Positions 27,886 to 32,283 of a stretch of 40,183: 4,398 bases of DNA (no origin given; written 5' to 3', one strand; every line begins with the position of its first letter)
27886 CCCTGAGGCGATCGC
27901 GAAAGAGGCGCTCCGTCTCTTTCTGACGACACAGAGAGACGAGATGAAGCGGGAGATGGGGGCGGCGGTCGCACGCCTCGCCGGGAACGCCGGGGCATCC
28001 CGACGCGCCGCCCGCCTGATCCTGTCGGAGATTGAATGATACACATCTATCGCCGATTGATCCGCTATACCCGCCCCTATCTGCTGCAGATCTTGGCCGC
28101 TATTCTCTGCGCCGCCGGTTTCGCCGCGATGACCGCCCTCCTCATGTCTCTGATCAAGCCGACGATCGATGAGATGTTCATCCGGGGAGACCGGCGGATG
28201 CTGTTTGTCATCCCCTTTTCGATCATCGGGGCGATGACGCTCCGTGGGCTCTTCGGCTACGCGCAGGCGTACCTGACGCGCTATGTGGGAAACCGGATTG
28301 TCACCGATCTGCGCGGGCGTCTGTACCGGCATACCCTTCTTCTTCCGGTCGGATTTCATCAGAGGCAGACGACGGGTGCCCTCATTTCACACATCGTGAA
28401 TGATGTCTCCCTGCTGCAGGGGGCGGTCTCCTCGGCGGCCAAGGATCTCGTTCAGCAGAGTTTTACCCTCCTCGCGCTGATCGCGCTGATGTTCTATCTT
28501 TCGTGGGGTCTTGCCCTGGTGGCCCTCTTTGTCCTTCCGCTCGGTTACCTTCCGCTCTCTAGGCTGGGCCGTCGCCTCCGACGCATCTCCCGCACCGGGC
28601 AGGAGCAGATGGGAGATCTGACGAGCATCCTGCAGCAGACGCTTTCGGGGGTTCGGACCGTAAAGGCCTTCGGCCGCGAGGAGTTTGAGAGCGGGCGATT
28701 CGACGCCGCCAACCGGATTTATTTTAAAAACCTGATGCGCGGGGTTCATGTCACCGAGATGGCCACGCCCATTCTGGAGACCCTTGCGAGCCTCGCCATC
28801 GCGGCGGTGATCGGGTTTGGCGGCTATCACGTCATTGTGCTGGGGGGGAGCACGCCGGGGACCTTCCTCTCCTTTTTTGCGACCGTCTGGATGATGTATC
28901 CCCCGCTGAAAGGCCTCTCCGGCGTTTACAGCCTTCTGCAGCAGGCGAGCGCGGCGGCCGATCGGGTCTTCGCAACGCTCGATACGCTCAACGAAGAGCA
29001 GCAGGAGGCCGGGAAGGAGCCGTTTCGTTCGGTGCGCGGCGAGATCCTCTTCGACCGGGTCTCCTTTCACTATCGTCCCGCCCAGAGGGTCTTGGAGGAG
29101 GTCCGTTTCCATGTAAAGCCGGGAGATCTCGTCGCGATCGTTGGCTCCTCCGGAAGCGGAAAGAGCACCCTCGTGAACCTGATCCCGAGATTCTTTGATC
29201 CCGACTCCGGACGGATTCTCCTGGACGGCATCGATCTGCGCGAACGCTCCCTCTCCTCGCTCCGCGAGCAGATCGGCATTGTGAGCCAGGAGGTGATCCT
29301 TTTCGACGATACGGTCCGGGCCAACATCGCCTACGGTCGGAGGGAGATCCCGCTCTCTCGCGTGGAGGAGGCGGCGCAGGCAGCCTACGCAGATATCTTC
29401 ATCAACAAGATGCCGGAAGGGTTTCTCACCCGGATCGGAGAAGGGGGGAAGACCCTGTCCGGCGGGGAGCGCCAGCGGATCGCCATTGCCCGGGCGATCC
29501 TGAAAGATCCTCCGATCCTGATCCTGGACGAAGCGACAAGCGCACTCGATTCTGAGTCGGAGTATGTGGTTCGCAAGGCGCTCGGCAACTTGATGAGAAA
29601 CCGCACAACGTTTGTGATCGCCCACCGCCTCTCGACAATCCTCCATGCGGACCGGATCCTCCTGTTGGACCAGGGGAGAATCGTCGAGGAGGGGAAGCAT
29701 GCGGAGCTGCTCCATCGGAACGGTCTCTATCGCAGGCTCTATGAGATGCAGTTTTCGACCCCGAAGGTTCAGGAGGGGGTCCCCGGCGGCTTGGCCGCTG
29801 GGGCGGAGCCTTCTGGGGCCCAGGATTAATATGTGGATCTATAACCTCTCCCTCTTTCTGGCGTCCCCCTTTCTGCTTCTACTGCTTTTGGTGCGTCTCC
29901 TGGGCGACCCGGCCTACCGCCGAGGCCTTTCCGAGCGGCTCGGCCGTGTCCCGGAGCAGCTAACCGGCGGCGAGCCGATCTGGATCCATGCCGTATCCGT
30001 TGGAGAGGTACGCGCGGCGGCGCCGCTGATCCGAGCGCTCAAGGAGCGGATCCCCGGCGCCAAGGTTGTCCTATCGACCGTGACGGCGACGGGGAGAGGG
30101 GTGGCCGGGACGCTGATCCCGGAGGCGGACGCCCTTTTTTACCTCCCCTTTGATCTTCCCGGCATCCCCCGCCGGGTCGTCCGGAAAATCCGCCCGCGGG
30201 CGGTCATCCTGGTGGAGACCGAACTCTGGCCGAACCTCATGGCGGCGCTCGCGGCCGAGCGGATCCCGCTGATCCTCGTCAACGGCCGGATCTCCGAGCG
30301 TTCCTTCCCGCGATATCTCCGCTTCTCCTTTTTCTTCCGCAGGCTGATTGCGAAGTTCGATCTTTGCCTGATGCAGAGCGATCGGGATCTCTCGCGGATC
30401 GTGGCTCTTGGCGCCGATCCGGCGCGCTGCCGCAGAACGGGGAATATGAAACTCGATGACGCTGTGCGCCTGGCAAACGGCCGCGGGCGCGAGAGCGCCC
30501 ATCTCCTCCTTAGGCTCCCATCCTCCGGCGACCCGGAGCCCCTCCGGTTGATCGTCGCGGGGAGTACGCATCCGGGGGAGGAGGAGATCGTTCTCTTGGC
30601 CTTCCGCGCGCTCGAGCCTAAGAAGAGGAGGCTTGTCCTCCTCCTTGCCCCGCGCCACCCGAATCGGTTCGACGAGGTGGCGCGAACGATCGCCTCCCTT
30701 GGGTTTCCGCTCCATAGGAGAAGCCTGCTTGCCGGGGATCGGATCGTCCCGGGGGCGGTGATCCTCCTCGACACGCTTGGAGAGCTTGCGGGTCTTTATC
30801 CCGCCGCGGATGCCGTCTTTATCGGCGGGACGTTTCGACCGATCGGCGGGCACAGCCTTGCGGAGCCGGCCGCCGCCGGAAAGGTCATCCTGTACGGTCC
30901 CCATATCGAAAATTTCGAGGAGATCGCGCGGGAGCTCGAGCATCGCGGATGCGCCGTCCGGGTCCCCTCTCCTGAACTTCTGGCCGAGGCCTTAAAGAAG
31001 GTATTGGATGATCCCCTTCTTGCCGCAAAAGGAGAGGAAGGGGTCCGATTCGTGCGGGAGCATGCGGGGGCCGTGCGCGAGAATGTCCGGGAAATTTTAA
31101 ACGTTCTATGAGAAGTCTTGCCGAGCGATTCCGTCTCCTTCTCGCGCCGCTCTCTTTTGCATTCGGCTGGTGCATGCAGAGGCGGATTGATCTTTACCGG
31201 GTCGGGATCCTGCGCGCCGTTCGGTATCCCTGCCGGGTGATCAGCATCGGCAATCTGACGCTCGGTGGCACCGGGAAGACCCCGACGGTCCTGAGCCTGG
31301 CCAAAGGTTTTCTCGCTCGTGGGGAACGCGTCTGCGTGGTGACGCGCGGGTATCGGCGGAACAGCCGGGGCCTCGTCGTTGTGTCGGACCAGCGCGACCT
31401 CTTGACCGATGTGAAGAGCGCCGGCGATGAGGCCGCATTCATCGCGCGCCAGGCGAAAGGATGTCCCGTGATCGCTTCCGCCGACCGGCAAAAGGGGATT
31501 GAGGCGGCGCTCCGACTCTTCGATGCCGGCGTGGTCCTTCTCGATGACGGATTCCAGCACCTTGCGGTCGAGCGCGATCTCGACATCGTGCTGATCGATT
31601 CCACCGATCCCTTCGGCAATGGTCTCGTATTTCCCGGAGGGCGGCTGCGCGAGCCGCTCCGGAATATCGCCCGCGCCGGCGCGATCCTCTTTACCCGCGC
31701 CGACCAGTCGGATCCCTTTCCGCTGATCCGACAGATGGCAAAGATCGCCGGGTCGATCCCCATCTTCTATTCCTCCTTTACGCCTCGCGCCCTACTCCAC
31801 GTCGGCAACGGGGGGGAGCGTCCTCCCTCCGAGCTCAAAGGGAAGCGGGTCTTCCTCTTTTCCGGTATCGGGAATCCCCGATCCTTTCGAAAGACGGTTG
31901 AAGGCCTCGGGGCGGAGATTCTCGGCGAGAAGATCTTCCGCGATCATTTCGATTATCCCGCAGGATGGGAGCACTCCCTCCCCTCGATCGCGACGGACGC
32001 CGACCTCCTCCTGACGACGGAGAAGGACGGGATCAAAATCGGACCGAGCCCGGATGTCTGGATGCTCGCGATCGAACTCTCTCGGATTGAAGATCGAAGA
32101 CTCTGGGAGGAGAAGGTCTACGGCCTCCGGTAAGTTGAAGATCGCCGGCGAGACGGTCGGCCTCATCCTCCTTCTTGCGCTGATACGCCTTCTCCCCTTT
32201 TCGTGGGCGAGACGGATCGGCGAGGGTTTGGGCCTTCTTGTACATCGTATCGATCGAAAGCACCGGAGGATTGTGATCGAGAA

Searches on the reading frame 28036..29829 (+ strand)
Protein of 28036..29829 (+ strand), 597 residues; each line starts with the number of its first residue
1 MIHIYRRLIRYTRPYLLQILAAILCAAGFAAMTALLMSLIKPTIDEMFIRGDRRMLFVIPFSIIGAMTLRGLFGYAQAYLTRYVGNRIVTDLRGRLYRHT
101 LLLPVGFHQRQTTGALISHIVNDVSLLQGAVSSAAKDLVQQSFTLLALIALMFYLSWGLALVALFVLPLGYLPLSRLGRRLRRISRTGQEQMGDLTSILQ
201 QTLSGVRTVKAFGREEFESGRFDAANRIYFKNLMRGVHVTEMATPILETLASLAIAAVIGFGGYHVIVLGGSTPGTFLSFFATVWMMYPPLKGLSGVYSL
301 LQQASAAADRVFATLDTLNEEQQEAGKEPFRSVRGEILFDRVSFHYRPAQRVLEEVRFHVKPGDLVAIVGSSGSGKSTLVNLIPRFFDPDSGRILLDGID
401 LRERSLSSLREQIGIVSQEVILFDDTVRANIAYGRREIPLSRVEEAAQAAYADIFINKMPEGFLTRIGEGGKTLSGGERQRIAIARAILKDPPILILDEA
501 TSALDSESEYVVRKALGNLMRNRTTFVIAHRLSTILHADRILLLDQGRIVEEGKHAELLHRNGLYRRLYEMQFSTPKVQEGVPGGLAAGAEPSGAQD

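Call 8: search_protein_families(library=pfam, proteins=[window:28036-29829:+])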
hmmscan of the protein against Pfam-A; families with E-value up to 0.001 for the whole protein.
window:28036-29829:+ (597 aa): 4 families
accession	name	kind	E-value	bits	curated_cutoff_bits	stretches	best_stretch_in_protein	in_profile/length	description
PF00664.28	ABC_membrane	-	1.1e-46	160.2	28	1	20-284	2-270/274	ABC transporter transmembrane region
PF00005.33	ABC_tran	-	3.5e-34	118.8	25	1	353-502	1-137/137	ABC transporter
PF02463.25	SMC_N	-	2.9e-08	33.9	40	1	368-542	29-209/220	RecF/RecN/SMC N terminal domain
PF13555.12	AAA_29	-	0.00053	20.1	27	0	356-381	15-40/61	P-loop containing region of AAA domain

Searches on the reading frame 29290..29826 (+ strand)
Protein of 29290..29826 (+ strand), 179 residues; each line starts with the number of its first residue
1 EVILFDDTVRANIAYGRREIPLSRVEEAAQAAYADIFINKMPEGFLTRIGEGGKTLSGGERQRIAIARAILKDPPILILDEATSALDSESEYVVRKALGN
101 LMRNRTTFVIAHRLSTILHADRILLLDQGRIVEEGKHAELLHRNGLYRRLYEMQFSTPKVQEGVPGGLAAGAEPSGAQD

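Call 92: search_solved_structures(query=window:29290-29826:+, max_evalue=1e-10, show_alignments=2)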
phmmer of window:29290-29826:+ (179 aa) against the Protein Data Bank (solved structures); distinct sequences matched with E-value up to 1e-10: 347 (the best 60 are shown).
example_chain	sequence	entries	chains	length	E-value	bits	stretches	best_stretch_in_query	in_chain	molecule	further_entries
8woi_A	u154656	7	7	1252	1.9e-89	301.3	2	3-154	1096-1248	ABC transporter B family member 19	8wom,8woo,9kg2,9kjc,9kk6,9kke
8wp0_A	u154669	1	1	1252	1.2e-88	298.7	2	3-154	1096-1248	ABC transporter B family member 19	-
9nfi_A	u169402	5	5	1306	3.6e-85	287.3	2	1-155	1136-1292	Permeability Glycoprotein (P-gp)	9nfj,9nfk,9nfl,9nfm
9ody_A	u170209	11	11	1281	1.7e-84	285.2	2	1-159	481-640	ATP-binding cassette, sub-family B (MDR/TAP), member 4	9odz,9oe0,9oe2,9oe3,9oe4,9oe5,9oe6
7niu_A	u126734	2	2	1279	2.1e-84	284.9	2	1-161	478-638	Isoform 2 of Phosphatidylcholine translocator ABCB4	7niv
9oe1_A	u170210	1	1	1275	2.1e-84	284.9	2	1-159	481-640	ATP-binding cassette, sub-family B (MDR/TAP), member 4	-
8y6h_A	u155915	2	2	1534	7.8e-84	283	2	1-159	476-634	ATP-dependent translocase ABCB1,mNeonGreen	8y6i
7zk4_A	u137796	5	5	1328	1e-83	282.6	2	1-166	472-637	ATP-dependent translocase ABCB1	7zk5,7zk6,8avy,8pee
7zka_A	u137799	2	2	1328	1e-83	282.6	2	1-166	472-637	ATP-dependent translocase ABCB1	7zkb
6s7p_A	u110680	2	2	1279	1.3e-83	282.2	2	1-161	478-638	Phosphatidylcholine translocator ABCB4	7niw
6qex_A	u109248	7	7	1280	1.4e-83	282.2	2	1-159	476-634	Multidrug resistance protein 1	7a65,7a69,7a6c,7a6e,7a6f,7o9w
8gmg_A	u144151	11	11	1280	1.4e-83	282.2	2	1-159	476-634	ATP-dependent translocase ABCB1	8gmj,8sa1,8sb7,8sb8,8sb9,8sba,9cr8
8zpx_B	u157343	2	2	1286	1.7e-83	281.9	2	3-176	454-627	ABC transporter B family member 1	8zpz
9juj_A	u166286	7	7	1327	1.9e-83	281.7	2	3-176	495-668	ABC transporter B family member 1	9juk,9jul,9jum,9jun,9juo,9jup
6c0v_A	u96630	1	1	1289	5.2e-83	280.3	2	1-159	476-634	Multidrug resistance protein 1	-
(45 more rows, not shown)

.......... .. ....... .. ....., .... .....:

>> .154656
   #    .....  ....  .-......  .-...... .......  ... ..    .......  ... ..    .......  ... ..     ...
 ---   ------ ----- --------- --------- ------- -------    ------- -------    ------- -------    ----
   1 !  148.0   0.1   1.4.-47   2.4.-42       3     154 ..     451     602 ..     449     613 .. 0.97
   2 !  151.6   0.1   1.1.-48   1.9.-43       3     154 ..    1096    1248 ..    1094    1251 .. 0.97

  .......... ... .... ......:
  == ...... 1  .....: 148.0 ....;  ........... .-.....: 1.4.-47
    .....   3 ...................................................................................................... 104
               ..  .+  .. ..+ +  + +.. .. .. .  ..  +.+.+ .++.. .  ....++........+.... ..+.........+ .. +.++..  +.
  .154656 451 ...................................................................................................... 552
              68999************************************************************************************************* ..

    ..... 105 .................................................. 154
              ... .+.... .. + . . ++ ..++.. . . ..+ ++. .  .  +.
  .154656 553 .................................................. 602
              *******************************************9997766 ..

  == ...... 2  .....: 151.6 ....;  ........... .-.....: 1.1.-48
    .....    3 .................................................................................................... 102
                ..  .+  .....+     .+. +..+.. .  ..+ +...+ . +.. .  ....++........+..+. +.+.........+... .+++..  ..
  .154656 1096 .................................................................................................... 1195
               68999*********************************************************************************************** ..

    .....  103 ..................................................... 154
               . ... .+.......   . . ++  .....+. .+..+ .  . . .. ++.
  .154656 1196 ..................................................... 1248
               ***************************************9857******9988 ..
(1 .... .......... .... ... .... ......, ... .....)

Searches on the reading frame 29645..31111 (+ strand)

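Call 8: search_protein_families(library=pfam, proteins=[window:29645-31111:+])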
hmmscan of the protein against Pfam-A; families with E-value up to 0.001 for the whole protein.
window:29645-31111:+ (488 aa): 2 families
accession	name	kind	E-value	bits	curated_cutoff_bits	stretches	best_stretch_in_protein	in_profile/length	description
PF04413.22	Glycos_transf_N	-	6.4e-63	212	23.9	1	94-271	2-178/179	3-Deoxy-D-manno-octulosonic-acid transferase (kdotransferase)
PF00534.26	Glycos_transf_1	-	1.3e-05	25.2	26.4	1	312-461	13-163/172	Glycosyl transferases group 1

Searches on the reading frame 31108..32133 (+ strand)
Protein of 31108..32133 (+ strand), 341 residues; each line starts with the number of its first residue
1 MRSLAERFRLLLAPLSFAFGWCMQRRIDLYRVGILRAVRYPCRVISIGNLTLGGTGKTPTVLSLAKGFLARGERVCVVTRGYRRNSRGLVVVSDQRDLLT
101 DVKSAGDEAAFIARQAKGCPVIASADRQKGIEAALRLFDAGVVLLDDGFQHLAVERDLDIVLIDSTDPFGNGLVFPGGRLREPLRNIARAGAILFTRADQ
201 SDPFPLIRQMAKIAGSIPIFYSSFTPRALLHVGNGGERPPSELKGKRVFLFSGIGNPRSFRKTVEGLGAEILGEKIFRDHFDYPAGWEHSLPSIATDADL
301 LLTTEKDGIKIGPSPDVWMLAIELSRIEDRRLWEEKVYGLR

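Call 32: search_protein_families(library=pfam, proteins=[window:31108-32133:+])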
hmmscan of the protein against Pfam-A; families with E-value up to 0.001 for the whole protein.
window:31108-32133:+ (341 aa): 2 families
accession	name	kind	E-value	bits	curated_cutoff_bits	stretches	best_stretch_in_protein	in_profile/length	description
PF02606.20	LpxK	-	4.1e-84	282.9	27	1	9-329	2-316/328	Tetraacyldisaccharide-1-P 4'-kinase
PF13614.12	AAA_31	-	8.7e-05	23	27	1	43-166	2-126/177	AAA domain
